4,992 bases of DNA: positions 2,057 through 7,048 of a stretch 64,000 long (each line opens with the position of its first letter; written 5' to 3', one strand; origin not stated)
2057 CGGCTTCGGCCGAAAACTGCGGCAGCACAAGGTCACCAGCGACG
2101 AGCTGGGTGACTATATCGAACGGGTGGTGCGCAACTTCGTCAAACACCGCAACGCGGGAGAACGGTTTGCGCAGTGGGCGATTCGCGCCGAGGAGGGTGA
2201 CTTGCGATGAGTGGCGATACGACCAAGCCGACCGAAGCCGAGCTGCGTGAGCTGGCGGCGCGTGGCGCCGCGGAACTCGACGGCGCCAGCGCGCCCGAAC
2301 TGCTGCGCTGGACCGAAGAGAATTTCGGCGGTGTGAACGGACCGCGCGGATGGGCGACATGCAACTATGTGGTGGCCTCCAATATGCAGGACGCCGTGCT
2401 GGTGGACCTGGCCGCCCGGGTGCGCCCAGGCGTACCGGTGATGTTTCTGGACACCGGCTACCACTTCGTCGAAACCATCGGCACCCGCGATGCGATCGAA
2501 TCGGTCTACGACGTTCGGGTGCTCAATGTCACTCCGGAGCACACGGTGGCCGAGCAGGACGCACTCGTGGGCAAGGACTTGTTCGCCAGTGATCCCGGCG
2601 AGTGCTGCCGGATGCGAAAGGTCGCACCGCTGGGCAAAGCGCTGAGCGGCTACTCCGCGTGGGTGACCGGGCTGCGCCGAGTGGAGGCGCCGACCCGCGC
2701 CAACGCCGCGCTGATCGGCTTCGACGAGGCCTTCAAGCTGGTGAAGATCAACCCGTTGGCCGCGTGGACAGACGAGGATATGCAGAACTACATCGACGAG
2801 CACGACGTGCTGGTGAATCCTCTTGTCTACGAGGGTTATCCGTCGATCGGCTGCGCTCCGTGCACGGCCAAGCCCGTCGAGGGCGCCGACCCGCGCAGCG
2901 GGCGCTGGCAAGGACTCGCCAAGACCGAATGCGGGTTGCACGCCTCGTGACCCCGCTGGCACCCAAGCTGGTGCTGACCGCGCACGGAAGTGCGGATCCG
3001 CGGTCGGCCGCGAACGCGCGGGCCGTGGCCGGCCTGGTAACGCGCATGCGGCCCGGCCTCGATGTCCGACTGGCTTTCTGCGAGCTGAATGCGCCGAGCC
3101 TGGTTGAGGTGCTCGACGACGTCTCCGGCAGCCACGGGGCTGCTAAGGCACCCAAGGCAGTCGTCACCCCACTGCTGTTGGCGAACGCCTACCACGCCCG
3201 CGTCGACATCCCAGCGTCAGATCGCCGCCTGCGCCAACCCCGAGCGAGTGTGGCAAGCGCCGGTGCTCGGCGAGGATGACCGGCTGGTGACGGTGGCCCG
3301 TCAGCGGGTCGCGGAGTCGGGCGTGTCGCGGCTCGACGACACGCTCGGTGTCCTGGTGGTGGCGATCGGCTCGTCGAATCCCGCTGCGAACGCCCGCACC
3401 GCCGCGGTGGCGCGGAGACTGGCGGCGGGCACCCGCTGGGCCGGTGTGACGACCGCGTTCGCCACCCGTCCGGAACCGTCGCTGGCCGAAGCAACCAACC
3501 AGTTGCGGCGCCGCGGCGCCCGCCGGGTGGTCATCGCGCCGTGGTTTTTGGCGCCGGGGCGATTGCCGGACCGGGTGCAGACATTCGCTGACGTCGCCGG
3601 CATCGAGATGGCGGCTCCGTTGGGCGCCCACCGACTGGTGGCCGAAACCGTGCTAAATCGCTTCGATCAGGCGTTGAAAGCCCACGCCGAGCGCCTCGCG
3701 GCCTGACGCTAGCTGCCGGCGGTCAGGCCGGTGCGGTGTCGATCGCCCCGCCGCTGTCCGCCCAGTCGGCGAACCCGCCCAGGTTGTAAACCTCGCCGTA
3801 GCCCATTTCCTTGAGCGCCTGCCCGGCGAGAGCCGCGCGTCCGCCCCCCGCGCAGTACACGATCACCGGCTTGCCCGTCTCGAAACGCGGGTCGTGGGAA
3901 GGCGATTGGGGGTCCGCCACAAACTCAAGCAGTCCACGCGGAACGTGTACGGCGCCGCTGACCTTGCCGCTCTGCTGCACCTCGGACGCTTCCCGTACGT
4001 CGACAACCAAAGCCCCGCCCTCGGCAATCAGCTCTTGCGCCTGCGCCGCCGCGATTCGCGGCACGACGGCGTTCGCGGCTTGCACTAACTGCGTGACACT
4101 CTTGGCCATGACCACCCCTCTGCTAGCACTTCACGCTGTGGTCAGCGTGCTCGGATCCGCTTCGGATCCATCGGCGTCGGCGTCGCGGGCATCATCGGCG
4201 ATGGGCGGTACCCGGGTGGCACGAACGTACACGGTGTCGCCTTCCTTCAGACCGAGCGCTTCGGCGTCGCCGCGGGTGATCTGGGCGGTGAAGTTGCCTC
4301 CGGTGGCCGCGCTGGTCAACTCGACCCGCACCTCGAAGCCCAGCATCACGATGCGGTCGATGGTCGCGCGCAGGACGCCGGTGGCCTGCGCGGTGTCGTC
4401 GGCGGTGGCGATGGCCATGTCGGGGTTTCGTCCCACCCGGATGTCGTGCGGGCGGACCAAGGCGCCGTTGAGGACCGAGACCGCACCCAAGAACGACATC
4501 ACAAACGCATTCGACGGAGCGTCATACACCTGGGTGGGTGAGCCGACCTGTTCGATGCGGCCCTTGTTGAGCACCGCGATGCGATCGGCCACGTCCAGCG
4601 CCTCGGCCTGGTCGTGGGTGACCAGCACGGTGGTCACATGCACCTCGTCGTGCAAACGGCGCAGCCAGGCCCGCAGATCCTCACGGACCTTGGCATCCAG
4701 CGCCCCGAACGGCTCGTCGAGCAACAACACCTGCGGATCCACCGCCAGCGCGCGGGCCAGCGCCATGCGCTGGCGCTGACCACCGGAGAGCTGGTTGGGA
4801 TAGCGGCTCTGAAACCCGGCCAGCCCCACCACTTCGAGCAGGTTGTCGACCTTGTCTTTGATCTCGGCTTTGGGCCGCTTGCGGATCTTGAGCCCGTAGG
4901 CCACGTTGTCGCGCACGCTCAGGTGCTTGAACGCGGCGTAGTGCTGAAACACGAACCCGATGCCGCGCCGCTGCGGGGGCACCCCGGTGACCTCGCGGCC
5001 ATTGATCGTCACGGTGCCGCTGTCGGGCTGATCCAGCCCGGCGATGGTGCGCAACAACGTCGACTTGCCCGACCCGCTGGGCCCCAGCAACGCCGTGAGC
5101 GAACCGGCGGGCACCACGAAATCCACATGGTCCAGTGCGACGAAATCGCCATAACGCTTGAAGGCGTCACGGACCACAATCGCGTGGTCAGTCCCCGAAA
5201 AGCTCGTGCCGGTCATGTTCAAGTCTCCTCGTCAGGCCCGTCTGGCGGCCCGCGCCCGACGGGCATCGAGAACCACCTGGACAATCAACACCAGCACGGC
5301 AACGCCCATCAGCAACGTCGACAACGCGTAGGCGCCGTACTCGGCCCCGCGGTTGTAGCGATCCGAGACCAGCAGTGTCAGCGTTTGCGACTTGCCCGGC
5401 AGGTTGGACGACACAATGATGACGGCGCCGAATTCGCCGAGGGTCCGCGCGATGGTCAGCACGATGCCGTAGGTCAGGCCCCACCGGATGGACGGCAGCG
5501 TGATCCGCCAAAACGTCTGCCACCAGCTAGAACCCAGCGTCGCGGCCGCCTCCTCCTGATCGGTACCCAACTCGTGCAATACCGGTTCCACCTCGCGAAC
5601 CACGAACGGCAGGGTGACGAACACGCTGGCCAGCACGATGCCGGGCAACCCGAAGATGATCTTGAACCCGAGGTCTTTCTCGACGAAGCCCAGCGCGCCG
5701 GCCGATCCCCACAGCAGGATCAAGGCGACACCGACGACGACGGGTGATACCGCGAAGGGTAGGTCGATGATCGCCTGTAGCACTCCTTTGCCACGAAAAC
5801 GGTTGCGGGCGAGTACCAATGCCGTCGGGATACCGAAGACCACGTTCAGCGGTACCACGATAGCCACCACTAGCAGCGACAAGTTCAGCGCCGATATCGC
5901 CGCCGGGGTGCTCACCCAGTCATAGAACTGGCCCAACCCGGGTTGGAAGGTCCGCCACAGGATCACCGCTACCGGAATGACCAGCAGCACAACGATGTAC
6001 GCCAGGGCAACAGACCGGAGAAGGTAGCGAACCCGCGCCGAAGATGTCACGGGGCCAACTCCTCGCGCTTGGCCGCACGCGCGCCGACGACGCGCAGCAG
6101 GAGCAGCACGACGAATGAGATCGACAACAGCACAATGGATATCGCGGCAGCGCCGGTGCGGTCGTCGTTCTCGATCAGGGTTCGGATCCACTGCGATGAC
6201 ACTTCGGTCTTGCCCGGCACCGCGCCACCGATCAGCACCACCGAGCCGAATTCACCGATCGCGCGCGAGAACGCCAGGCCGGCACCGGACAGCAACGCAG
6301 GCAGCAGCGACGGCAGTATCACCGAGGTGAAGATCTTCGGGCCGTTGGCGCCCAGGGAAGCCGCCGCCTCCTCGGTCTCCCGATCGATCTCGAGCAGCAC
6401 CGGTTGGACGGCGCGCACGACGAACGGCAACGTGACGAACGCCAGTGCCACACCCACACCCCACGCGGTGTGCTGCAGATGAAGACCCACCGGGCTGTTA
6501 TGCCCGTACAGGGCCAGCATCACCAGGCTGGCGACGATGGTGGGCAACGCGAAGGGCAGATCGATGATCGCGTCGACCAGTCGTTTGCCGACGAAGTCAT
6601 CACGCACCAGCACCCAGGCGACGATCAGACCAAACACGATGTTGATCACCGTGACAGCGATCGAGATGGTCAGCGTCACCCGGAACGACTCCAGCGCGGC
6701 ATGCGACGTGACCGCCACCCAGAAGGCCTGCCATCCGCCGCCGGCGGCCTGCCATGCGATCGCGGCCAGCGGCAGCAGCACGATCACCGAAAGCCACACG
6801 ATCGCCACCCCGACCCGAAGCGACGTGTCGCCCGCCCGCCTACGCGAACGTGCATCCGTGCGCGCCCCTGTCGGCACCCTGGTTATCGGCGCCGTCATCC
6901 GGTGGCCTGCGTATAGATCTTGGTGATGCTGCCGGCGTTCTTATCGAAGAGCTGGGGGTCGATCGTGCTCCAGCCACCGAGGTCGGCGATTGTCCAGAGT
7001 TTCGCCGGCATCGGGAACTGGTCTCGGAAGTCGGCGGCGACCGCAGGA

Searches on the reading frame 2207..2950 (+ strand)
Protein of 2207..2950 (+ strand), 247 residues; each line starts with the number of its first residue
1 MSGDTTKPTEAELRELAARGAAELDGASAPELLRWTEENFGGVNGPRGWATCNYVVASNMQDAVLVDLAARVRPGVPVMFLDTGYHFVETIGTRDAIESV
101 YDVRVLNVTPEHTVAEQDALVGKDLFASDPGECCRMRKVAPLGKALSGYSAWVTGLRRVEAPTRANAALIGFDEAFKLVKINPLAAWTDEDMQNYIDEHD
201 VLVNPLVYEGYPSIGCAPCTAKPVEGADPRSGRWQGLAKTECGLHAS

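Call 70: search_protein_families(library=pfam, proteins=[window:2207-2950:+], max_evalue=0.00001)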
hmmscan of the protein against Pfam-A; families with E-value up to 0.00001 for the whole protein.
window:2207-2950:+ (247 aa): 1 family
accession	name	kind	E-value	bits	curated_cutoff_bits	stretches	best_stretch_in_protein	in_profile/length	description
PF01507.26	PAPS_reduct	-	8.3e-50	169.7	22.5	1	52-221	2-174/175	Phosphoadenosine phosphosulfate reductase domain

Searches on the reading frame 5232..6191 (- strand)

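Call 70: search_protein_families(library=pfam, proteins=[window:5232-6191:-], max_evalue=0.00001)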
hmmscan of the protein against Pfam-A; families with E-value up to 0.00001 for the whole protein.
window:5232-6191:- (319 aa): 1 family
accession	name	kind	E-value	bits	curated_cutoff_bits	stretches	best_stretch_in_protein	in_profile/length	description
PF00528.27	BPD_transp_1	-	5.4e-16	59.3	26.4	1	120-312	1-182/184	Binding-protein-dependent transport system inner membrane component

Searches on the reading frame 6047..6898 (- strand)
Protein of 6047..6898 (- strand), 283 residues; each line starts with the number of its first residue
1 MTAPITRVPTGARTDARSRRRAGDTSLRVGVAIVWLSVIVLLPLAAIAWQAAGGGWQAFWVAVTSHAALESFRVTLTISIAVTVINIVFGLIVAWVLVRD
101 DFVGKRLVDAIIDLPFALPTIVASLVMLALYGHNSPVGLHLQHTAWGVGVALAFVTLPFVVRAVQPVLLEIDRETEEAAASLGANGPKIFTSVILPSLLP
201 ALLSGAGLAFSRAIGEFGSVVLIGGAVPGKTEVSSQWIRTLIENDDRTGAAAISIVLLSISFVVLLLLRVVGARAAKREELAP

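Call 70: search_protein_families(library=pfam, proteins=[window:6047-6898:-], max_evalue=0.00001)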
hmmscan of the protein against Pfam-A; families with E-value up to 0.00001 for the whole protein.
window:6047-6898:- (283 aa): 1 family
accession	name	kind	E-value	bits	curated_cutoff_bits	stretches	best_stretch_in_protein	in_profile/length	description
PF00528.27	BPD_transp_1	-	1.2e-21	77.7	26.4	1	87-275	2-182/184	Binding-protein-dependent transport system inner membrane component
